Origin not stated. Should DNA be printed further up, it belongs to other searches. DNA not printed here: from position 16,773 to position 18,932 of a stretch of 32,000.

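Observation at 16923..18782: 619-aa orphan protein next to the R-M pair: possible wHTH + PIN-like nuclease + membrane anchor, a candidate new defence or abortive-infection gene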

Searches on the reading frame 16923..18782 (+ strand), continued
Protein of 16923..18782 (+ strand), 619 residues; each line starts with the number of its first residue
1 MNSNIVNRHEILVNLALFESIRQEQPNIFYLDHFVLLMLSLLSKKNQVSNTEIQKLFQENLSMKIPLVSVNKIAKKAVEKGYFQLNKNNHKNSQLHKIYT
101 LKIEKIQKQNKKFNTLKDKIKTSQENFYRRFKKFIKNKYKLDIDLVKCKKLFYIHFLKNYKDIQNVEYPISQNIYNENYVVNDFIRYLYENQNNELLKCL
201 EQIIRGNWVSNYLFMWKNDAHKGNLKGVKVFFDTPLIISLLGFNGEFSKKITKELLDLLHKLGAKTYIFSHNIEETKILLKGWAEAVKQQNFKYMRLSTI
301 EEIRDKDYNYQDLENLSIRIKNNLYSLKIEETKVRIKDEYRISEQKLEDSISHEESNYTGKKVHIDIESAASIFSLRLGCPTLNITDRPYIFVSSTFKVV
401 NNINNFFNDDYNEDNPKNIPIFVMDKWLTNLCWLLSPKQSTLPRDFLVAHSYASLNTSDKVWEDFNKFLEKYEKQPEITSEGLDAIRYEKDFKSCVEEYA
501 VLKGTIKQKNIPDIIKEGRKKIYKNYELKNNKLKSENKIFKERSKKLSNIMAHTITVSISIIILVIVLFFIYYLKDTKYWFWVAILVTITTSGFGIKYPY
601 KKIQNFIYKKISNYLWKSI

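Call 37: predict_structure(alignment_id=A2)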
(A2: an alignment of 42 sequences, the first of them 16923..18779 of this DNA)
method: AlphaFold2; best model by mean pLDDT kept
length: 619 residues; sequences in the alignment: 42
mean_pLDDT: 86.0   pTM: 0.78
mean pLDDT of the five models: 86.0, 84.3, 84.3, 82.8, 81.7
residues with pLDDT >= 90: 277; 70-90: 289; 50-70: 46; < 50: 7
segments of 3 or more residues with pLDDT < 50: 1-3
pLDDT, mean of each block of 10 residues (from residue 1): 56 90 84 90 90 91 85 92 82 75 92 92 95 94 91 84 54 78 93 90 90 67 82 96 91 95 96 96 95 84 91 97 97 93 92 74 93 93 83 92 88 68 92 84 86 82 86 73 78 86 85 88 87 89 90 90 85 78 76 70 91 84
secondary structure, 60 per line:
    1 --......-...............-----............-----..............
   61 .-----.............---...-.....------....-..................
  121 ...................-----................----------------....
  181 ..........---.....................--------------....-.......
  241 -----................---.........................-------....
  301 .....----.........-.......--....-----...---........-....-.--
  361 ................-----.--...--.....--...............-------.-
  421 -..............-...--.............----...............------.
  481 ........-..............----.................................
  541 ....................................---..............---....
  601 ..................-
elements in order: H3-8 H10-24 H30-41 E47-49 H50-61 H67-79 E83-85 H87-91 E98-101 H103-139 H145-160 H177-190 H194-214 E229-232 H234-240 H246-261 E265-269 H270-289 H297-305 H310-318 H320-326 E329-332 H344-351 H361-376 E390-394 H397-411 E422-424 H425-435 H442-454 H459-473 H480-488 H490-503 H508-576 H580-593 H597-618

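Call 40: fold_search(model_id=the predicted structure, library=pdb)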
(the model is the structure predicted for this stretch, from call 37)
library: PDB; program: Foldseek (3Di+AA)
matches with E <= 10: 559; with E <= 0.001: 0
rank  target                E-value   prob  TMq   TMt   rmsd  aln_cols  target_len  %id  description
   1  5x11_G                1.3e-01  0.72  0.11  0.32  16.0       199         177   19  Crystal structure of Bacillus subtilis PadR in complex with operator DNA (released 2017-11-22)
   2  5x11_H                1.6e-01  0.69  0.11  0.32  15.7       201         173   19  Crystal structure of Bacillus subtilis PadR in complex with operator DNA (released 2017-11-22)
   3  9ilk_MODEL_1_A        1.7e-01  1.00  0.14  0.63   3.8       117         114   14  monomeric SarA, truncation of residue 20-124 (released 2025-10-15)
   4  5x11_F                2.0e-01  0.63  0.11  0.31  15.7       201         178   19  Crystal structure of Bacillus subtilis PadR in complex with operator DNA (released 2017-11-22)
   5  6qh0_C                2.4e-01  1.00  0.11  0.51   5.3        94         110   15  The complex structure of hsRosR-S5 (VNG0258H/RosR-S5) (released 2019-07-10)
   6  1p4x                  2.7e-01  0.85  0.16  0.34  13.8       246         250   14  Crystal structure of SarS protein from Staphylococcus Aureus (released 2003-07-08)
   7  6qh0_D                2.9e-01  1.00  0.12  0.52   5.4       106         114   14  The complex structure of hsRosR-S5 (VNG0258H/RosR-S5) (released 2019-07-10)
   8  1z91                  2.9e-01  0.99  0.13  0.48   4.3       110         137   12  x-ray crystal structure of apo-OhrRC15S in reduced form: MarR family protein (released 2005-10-25)
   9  6abt_A                3.0e-01  1.00  0.13  0.67   3.1        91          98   20  Crystal structure of transcription factor from Listeria monocytogenes (released 2019-06-05)
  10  6qua_D                3.0e-01  0.97  0.11  0.49  10.0       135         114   13  The complex structure of hsRosR-SG (vng0258/RosR-SG) (released 2019-07-10)
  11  8zde_C                3.3e-01  1.00  0.14  0.53   3.4       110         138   15  Crystal structure of HsmR with DNA bound (released 2025-11-05)
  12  4yif_B                3.3e-01  1.00  0.13  0.46   4.3       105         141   11  Crystal structure of Rv0880 (released 2015-06-10)
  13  7el3_B                3.3e-01  0.99  0.15  0.55   8.6       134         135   16  Crystal structure of HpaR-DNA complex from Acinetobacter baumannii (released 2022-01-19)
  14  5x11_E                3.3e-01  0.47  0.12  0.33  16.1       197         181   19  Crystal structure of Bacillus subtilis PadR in complex with operator DNA (released 2017-11-22)
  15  5jls                  3.5e-01  0.92  0.15  0.50   5.4       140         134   14  Crystal Structure of Adhesin competence repressor (AdcR) from Streptococcus pyogenes (C-terminally His tagged) (released 2017-05-03)
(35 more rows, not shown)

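Call 54: find_related_loci(query=A4, collection=genome_contigs, flank=10000)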
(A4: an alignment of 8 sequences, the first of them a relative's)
Query A4 (639 aa) in genome_contigs; peptide patterns used: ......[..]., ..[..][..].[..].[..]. (x = any residue, [..] = any of these).
97 stretches matched a pattern; 55 encode a relative of the query (tblastn E <= 1e-3); 55 distinct loci.
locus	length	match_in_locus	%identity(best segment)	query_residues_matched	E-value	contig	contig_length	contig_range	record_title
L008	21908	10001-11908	49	1-634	0e+0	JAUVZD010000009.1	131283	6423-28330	MAG: Candidatus Coatesbacteria bacterium isolate CSMAG_1259 CSMAG_1259_k141_610067_length_131283_cov_113.0000, whole gen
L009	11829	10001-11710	51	1-571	0e+0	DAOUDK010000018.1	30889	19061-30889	MAG TPA_asm: Anaerolineae bacterium isolate M42_99 k117_2035430, whole genome shotgun sequence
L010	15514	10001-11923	44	1-632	1e-173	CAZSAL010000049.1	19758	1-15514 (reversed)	MAG TPA_asm: uncultured Elusimicrobia sp. isolate binchicken_co3_511 genome assembly, contig: NODE_8750_length_19758_cov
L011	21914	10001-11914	42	2-634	8e-163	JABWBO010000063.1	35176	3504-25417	MAG: Anaerolineae bacterium isolate MAG_32 scaffold_2080, whole genome shotgun sequence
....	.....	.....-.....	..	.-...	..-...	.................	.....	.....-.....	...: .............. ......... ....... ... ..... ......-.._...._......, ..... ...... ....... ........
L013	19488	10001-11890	41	2-631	3e-152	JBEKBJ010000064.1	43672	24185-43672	MAG: Candidatus Binatia bacterium isolate SPRUCE 133 SPRUCE_133_64, whole genome shotgun sequence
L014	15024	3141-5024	41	2-637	5e-150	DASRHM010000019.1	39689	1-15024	MAG TPA_asm: Dehalococcoidia bacterium isolate SMAG_U10084 k141_18526, whole genome shotgun sequence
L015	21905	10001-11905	38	6-636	9e-150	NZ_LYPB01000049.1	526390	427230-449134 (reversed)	Paenibacillus oryzisoli strain 1ZS3-15 C1486, whole genome shotgun sequence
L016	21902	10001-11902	38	1-634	1e-148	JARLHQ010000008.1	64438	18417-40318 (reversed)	MAG: Humidesulfovibrio sp. isolate MAG_BO58 MetaBAT2_Bin_58_Oxic_k141_504469, whole genome shotgun sequence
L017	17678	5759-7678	38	1-638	3e-144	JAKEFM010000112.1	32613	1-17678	MAG: Planctomycetota bacterium isolate PMV_2_maxbin.002 PMV_2_maxbin.002.k101_842591, whole genome shotgun sequence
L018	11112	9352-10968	42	4-538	4e-143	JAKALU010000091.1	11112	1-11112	MAG: Nitrospirae bacterium isolate WY5.bin134 NODE_10291_length_11112_cov_1.485116, whole genome shotgun sequence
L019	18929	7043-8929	37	6-635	2e-141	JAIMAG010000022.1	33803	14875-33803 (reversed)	MAG: Terriglobia bacterium isolate HOT.MAX.039 NODE_1191_length_33803_cov_27.404910, whole genome shotgun sequence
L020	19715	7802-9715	37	1-637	4e-141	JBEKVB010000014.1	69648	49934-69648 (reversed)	MAG: Smithellaceae bacterium isolate SPRUCE 595 SPRUCE_595_14, whole genome shotgun sequence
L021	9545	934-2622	41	1-551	3e-137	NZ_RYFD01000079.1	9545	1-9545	Candidatus Oscillochloris fontis strain Chuk17 NODE_333, whole genome shotgun sequence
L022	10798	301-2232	37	1-637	9e-136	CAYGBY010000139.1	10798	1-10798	MAG TPA_asm: uncultured Pseudomonadales bacterium isolate ERP110561_co1_65 genome assembly, contig: NODE_3879_length_107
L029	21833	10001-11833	33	4-620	3e-114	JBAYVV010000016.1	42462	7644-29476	MAG: Sterolibacterium sp. isolate SO_2016_LW3_68 scaffold01343_LW162_2016, whole genome shotgun sequence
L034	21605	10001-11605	35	4-540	6e-96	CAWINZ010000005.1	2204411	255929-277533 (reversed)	MAG: uncultured Solirubrobacterales bacterium isolate MFD05442.bin.1.330 genome assembly, contig: contig_861, whole geno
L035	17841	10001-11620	34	6-549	2e-94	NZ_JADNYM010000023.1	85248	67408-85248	Arthrobacter terrae strain Z1-20 Scaffold23, whole genome shotgun sequence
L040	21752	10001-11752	32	4-601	2e-91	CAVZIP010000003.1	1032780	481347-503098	MAG: uncultured Solirubrobacterales bacterium isolate MFD02360.bin.2.153 genome assembly, contig: contig_9961, whole gen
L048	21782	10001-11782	30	2-586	6e-80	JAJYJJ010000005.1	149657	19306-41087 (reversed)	MAG: Nitrospirae bacterium isolate DBS2-1.bin158 NODE_156_length_149657_cov_4.684953, whole genome shotgun sequence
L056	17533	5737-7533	27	2-604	3e-51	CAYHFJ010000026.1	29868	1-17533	MAG TPA_asm: uncultured Flavobacteriales bacterium isolate ERP119702_co1_8 genome assembly, contig: NODE_1494_length_298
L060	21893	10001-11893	34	5-614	6e-110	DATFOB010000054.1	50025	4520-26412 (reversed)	MAG TPA_asm: Solirubrobacterales bacterium isolate SMAG_U9266 k141_501895, whole genome shotgun sequence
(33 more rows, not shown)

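Call 65: search_protein_families(library=pfam, alignment_id=A5, max_evalue=0.00001)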
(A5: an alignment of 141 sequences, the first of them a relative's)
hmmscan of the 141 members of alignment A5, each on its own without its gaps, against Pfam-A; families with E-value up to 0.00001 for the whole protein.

A. member 1, L008:8208-8981:+ (258 aa): 1 family
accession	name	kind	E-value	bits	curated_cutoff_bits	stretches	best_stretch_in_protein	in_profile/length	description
PF13484.11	Fer4_16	-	1.1e-06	29.7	30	1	201-253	2-64/66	4Fe-4S double cluster binding domain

B. families by the number of members that match (of 141 scanned): 148 families (the first 25 are shown)
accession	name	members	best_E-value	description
PF00589.27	Phage_integrase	4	3.5e-37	Phage integrase family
PF02384.22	N6_Mtase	3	2.9e-77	N-6 DNA Methylase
PF01555.25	N6_N4_Mtase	3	6.6e-48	DNA methylase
PF00293.34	NUDIX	3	9e-35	NUDIX domain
PF12161.14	HsdM_N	3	5.3e-19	HsdM N-terminal domain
PF04293.20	SpoVR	2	6.1e-152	SpoVR like protein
PF00268.27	Ribonuc_red_sm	2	4.3e-98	Ribonucleotide reductase, small chain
PF09520.16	RE_TdeIII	2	8.7e-61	Type II restriction endonuclease, TdeIII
PF13604.12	AAA_30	2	1.3e-47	AAA domain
PF00239.26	Resolvase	2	2.1e-47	Resolvase, N terminal domain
PF13245.12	AAA_19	2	7.7e-35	AAA domain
PF00075.30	RNase_H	2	5.7e-32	RNase H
PF00005.33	ABC_tran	2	5.7e-29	ABC transporter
PF13304.12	AAA_21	2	2.7e-21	AAA domain, putative AbiEii toxin, Type IV TA system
PF13495.12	Phage_int_SAM_4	2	5.6e-17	Phage integrase, N-terminal SAM-like domain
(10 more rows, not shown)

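Call 66: search_protein_families(library=padloc, alignment_id=A5, max_evalue=0.00001)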
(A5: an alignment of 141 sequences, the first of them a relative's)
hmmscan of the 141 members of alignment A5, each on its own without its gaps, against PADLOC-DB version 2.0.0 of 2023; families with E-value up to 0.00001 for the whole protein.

A. member 1, L008:8208-8981:+ (258 aa): 0 families

B. families by the number of members that match (of 141 scanned): 419 families (the first 25 are shown)
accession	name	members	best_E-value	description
PDLC04134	mad2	7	9.6e-67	mads_2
PDLC03038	MTase_I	4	2.2e-26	Type I methyltransferase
PDLC03624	REase_MTase_IIG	4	2e-16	Type IIG restriction enzyme-methyltransferase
PDLC03249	MTase_II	3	6.3e-256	Type II methyltransferase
PDLC03035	MTase_I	3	5.7e-234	Type I methyltransferase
PDLC03026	MTase_I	3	4.2e-221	Type I methyltransferase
PDLC04135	mad3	3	3e-107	mads_3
PDLC03021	MTase_I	3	5.2e-93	Type I methyltransferase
PDLC03019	MTase_I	3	7.1e-80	Type I methyltransferase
PDLC03240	MTase_II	3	8.4e-74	Type II methyltransferase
PDLC03371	MTase_II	3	5.2e-65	Type II methyltransferase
PDLC03025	MTase_I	3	9.7e-56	Type I methyltransferase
PDLC03031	MTase_I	3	1.6e-50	Type I methyltransferase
PDLC03022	MTase_I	3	4.4e-44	Type I methyltransferase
PDLC03027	MTase_I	3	1.9e-42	Type I methyltransferase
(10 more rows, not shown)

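Call 68: search_protein_families(library=pfam, proteins=[L013:8361-9827:+, L034:8551-9762:+, L040:8368-9306:-, L060:11999-13315:-, L015:6965-8449:+, L016:7999-9462:+, L056:8605-10674:+, L048:7467-9062:+, L029:6447-8669:+, L035:8749-9720:+], max_evalue=0.0001)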
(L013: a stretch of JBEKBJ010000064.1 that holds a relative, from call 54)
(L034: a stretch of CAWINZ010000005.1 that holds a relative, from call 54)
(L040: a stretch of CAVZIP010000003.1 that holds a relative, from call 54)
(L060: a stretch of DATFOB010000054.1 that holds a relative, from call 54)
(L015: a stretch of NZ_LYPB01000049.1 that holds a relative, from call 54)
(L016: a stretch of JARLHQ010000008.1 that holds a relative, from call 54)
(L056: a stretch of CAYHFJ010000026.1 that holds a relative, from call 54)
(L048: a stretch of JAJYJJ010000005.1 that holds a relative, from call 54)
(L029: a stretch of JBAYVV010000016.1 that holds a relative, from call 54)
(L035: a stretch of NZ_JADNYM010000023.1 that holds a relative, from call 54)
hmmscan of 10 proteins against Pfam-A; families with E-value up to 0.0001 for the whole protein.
L013:8361-9827:+ (489 aa): 3 families
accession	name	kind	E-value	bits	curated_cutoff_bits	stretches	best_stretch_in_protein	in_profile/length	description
PF00589.27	Phage_integrase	-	2.1e-25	89.9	27.1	1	299-474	4-167/172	Phage integrase family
PF02899.23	Phage_int_SAM_1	-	1e-12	48.6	22.3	1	186-262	7-79/83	Phage integrase, N-terminal SAM-like domain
PF13495.12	Phage_int_SAM_4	-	2.4e-06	28.3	27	1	193-263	14-79/85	Phage integrase, N-terminal SAM-like domain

L034:8551-9762:+ (404 aa): 2 families
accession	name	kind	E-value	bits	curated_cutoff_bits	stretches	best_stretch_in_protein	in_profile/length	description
PF00589.27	Phage_integrase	-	3.5e-16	59.9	27.1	1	212-384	3-168/172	Phage integrase family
PF13102.12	Phage_int_SAM_5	-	2.9e-09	37.6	22.3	1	90-190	1-92/98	Phage integrase SAM-like domain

L040:8368-9306:- (313 aa): 2 families
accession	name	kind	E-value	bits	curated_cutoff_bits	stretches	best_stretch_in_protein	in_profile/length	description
PF00589.27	Phage_integrase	-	3.5e-37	128.2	27.1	1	141-295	16-170/172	Phage integrase family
PF02899.23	Phage_int_SAM_1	-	6.4e-15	55.6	22.3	1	8-87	2-82/83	Phage integrase, N-terminal SAM-like domain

L060:11999-13315:- (439 aa): 3 families
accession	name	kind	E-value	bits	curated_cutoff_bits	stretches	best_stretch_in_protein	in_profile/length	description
PF00589.27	Phage_integrase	-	4.1e-20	72.7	27.1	1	247-409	11-168/172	Phage integrase family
PF14659.12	Phage_int_SAM_3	-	1.5e-08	35.2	22.6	1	146-188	15-57/58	Phage integrase, N-terminal SAM-like domain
PF22022.2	Phage_int_M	-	1.6e-05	25.5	27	1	146-226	14-93/96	Phage integrase central domain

L015:6965-8449:+ (495 aa): 4 families
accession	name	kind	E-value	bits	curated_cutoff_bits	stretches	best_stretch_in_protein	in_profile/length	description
PF02384.22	N6_Mtase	-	2.9e-77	260.5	20.4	1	120-425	4-301/311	N-6 DNA Methylase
PF12161.14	HsdM_N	-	5e-10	40.6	24.5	1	7-108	2-134/135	HsdM N-terminal domain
PF01170.24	UPF0020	-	1.7e-07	31.6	22.3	1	153-273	19-145/197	RMKL-like, methyltransferase domain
PF07669.17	Eco57I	-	1.2e-06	29.1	25.3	1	194-333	52-165/171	Eco57I restriction-modification methylase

L016:7999-9462:+ (488 aa): 6 families
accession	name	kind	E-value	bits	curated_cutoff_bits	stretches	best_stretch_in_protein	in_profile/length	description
PF02384.22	N6_Mtase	-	5.1e-64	217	20.4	1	125-419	4-279/311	N-6 DNA Methylase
PF12161.14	HsdM_N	-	1.7e-13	51.8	24.5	1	8-114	1-135/135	HsdM N-terminal domain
PF01170.24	UPF0020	-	8.3e-12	45.6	22.3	1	157-263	18-135/197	RMKL-like, methyltransferase domain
PF07669.17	Eco57I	-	2.4e-09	37.9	25.3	1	246-346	71-165/171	Eco57I restriction-modification methylase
PF13847.12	Methyltransf_31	-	9.4e-07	29.1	27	1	168-314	4-110/145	Methyltransferase domain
PF05175.20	MTS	-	4.9e-06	26.7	23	1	158-264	22-113/170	Methyltransferase small domain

L056:8605-10674:+ (690 aa): 2 families
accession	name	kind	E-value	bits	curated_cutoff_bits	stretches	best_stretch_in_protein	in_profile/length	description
PF02384.22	N6_Mtase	-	4.8e-74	249.9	20.4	1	152-431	3-276/311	N-6 DNA Methylase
PF12161.14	HsdM_N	-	5.3e-19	69.6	24.5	1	9-141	1-134/135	HsdM N-terminal domain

L048:7467-9062:+ (532 aa): 1 family
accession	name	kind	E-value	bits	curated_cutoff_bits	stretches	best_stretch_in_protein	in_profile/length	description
PF01555.25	N6_N4_Mtase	-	2.3e-14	54.3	26.7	1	69-166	127-213/221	DNA methylase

L029:6447-8669:+ (741 aa): 7 families
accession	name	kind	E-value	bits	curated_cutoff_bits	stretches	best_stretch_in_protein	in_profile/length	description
PF13604.12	AAA_30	-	7.5e-39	133.9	27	1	336-509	1-174/191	AAA domain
PF13245.12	AAA_19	-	7.7e-35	120.4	25.1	1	341-466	1-134/134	AAA domain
PF14490.11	HHH_RecD2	-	2.6e-17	62.9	27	1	152-240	2-92/92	ATP-dependent RecD2 DNA helicase HHH domain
PF01443.25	Viral_helicase1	-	6.8e-13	49.4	21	1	355-464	2-100/228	Viral superfamily 1 RNA helicase core domain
PF13538.12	UvrD_C_2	-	6.7e-11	42.3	27.4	1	663-709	1-52/52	UvrD-like helicase C-terminal domain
PF13086.12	AAA_11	-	2.5e-08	34.4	27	0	425-464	216-253/257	AAA domain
PF02689.20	Herpes_Helicase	-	1.7e-05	23.5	27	0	647-713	713-779/808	Helicase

L035:8749-9720:+ (324 aa): 1 family
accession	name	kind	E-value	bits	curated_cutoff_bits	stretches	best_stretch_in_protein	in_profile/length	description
PF00268.27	Ribonuc_red_sm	-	4.3e-98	328.6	33.6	1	13-285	1-281/281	Ribonucleotide reductase, small chain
